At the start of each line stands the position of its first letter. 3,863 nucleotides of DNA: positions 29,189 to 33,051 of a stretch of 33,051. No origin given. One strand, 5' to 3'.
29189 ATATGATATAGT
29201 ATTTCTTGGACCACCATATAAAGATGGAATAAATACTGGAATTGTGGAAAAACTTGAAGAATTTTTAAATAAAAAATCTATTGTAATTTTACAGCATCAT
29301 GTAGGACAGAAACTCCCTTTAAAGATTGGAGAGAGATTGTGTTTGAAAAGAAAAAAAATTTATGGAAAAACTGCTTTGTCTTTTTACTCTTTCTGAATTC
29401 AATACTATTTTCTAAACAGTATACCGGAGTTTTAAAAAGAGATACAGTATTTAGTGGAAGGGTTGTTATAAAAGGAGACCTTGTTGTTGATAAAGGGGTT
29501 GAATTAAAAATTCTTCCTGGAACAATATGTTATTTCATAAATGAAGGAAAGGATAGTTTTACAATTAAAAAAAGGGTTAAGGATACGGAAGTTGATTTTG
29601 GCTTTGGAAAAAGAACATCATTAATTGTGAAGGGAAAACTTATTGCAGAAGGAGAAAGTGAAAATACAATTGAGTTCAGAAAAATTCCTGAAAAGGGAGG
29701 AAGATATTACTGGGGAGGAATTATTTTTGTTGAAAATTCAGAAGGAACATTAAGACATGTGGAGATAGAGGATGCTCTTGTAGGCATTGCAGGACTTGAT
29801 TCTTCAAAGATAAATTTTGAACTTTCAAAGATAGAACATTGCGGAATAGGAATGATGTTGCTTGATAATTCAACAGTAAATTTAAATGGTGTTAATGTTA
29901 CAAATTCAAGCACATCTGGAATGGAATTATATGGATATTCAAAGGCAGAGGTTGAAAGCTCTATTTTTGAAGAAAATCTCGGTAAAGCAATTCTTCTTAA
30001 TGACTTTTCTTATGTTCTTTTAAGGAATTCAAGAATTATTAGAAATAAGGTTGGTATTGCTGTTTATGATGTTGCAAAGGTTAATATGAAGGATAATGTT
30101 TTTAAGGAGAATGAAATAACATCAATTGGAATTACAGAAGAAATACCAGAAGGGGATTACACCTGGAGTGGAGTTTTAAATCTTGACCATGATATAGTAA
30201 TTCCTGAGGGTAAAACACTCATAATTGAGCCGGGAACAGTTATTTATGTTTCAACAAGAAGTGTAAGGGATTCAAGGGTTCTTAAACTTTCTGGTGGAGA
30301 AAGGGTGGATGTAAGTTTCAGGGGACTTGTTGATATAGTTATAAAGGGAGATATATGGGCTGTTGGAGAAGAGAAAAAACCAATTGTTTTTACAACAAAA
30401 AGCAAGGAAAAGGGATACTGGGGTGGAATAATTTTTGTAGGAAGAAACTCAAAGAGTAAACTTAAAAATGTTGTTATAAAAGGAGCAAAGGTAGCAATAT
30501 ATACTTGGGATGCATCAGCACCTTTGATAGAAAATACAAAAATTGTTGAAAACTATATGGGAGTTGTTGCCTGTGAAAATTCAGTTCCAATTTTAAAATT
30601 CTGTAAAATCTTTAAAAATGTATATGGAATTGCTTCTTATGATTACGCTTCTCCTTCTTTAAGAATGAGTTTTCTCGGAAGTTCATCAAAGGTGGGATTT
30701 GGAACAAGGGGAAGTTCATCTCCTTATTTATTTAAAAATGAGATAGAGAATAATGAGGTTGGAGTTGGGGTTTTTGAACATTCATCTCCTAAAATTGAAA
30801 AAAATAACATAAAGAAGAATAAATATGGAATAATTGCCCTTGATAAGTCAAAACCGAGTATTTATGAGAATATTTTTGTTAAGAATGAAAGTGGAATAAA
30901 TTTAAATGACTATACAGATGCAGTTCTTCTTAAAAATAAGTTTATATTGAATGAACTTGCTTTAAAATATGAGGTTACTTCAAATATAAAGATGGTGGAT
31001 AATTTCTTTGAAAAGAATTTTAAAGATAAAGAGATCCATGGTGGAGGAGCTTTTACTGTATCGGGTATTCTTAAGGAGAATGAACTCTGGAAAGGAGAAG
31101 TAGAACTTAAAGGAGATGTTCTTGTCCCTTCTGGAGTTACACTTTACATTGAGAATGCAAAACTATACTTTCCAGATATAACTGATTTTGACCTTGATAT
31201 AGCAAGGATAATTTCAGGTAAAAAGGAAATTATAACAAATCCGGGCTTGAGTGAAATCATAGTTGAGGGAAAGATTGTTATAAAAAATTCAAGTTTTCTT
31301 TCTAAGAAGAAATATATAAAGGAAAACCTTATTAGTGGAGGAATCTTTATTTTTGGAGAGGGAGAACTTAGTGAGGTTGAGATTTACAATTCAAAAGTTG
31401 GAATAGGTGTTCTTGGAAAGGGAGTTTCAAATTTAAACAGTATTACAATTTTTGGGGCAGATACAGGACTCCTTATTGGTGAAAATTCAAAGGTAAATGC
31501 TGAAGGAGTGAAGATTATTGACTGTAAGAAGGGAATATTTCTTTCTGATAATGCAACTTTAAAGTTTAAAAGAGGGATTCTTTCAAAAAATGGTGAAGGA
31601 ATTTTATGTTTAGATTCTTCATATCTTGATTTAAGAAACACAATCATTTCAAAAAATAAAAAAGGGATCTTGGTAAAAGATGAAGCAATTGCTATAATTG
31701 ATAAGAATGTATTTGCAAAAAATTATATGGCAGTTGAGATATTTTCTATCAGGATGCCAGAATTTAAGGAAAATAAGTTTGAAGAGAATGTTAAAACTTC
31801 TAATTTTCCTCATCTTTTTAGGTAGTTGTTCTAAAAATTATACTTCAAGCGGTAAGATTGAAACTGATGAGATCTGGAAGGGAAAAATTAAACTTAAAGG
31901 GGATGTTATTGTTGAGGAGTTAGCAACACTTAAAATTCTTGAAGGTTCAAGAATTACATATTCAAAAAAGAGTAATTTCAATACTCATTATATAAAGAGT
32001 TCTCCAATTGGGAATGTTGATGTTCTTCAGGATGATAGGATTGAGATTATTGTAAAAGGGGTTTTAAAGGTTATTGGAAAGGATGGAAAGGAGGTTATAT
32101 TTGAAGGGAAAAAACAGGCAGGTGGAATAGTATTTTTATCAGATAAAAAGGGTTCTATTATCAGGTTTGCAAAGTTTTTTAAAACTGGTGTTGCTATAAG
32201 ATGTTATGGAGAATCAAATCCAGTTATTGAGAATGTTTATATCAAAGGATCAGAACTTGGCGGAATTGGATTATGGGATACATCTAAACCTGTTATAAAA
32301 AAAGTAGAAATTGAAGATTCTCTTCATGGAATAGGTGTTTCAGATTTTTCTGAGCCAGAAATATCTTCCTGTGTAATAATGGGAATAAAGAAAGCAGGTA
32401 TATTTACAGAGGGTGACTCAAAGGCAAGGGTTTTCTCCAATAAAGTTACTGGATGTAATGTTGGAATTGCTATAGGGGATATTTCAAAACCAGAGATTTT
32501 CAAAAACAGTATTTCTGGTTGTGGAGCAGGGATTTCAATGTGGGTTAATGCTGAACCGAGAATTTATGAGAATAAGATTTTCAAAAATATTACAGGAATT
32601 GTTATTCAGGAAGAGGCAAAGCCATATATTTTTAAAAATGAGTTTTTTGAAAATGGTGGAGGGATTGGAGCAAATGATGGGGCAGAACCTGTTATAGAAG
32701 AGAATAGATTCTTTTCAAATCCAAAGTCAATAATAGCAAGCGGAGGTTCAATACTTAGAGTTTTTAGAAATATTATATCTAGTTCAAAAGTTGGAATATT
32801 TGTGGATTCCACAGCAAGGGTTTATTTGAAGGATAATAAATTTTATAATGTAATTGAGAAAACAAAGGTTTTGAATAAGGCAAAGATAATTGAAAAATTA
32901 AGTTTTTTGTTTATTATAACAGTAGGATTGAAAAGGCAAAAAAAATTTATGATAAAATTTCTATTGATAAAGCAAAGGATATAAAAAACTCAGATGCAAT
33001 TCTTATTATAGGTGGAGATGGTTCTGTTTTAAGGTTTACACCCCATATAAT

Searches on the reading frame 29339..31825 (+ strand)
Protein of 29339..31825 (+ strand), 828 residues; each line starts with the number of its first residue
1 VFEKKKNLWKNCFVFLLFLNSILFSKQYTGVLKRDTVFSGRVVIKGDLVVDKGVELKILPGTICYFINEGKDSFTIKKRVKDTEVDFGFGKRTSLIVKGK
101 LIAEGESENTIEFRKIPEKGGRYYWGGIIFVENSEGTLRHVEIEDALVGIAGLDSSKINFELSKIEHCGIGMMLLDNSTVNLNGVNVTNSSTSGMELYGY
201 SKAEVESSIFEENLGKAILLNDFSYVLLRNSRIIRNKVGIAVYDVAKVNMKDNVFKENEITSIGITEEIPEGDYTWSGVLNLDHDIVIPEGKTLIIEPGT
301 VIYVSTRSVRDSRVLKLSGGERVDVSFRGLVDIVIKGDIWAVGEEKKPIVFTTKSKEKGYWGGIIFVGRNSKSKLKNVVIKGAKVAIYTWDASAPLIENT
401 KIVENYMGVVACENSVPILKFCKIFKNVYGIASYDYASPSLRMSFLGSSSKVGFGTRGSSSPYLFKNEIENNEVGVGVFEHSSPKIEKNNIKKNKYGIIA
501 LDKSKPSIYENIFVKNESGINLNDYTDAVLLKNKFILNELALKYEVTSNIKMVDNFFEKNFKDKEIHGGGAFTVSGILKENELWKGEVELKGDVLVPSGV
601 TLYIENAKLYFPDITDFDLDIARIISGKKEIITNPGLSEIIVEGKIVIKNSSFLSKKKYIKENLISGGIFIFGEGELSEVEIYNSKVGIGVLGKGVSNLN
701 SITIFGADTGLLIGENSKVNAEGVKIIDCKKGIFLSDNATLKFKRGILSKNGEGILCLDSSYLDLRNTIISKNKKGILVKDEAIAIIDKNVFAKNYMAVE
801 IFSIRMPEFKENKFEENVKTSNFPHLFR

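Call 7: search_protein_families(library=pfam, proteins=[window:29339-31825:+], max_evalue=0.001)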
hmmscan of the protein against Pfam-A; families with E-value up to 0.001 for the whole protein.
window:29339-31825:+ (828 aa): 3 families
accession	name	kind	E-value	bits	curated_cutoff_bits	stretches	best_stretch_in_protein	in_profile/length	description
PF13229.12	Beta_helix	-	8.1e-47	159.2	25.9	5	128-266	2-145/158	Right handed beta helix region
PF05048.19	NosD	-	8.3e-35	120.6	23.6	4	367-517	21-173/212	Periplasmic copper-binding protein (NosD)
PF12708.12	Pect-lyase_RHGA_epim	-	6.1e-07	29.9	27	0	577-733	67-212/213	Rhamnogalacturonase A/epimerase, pectate lyase-like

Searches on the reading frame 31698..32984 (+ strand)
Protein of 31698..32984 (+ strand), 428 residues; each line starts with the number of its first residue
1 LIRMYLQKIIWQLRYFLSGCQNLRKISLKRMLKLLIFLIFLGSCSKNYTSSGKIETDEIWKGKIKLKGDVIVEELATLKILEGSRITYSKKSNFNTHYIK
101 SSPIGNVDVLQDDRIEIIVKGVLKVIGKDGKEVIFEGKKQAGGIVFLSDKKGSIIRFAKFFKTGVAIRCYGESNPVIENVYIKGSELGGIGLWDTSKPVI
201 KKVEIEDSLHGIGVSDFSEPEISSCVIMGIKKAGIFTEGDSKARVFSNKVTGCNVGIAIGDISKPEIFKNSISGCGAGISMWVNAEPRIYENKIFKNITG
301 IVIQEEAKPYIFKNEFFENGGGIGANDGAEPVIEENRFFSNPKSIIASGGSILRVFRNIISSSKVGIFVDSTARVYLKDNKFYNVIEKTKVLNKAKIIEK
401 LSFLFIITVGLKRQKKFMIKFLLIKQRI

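Call 71: search_protein_families(library=pfam, proteins=[window:31698-32984:+], max_evalue=1)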
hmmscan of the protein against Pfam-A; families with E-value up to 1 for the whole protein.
window:31698-32984:+ (428 aa): 2 families
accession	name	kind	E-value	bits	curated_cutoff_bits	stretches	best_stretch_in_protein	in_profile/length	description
PF13229.12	Beta_helix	-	7.1e-33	113.9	25.9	2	233-382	1-158/158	Right handed beta helix region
PF05048.19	NosD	-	3.9e-29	102.1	23.6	3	158-319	14-172/212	Periplasmic copper-binding protein (NosD)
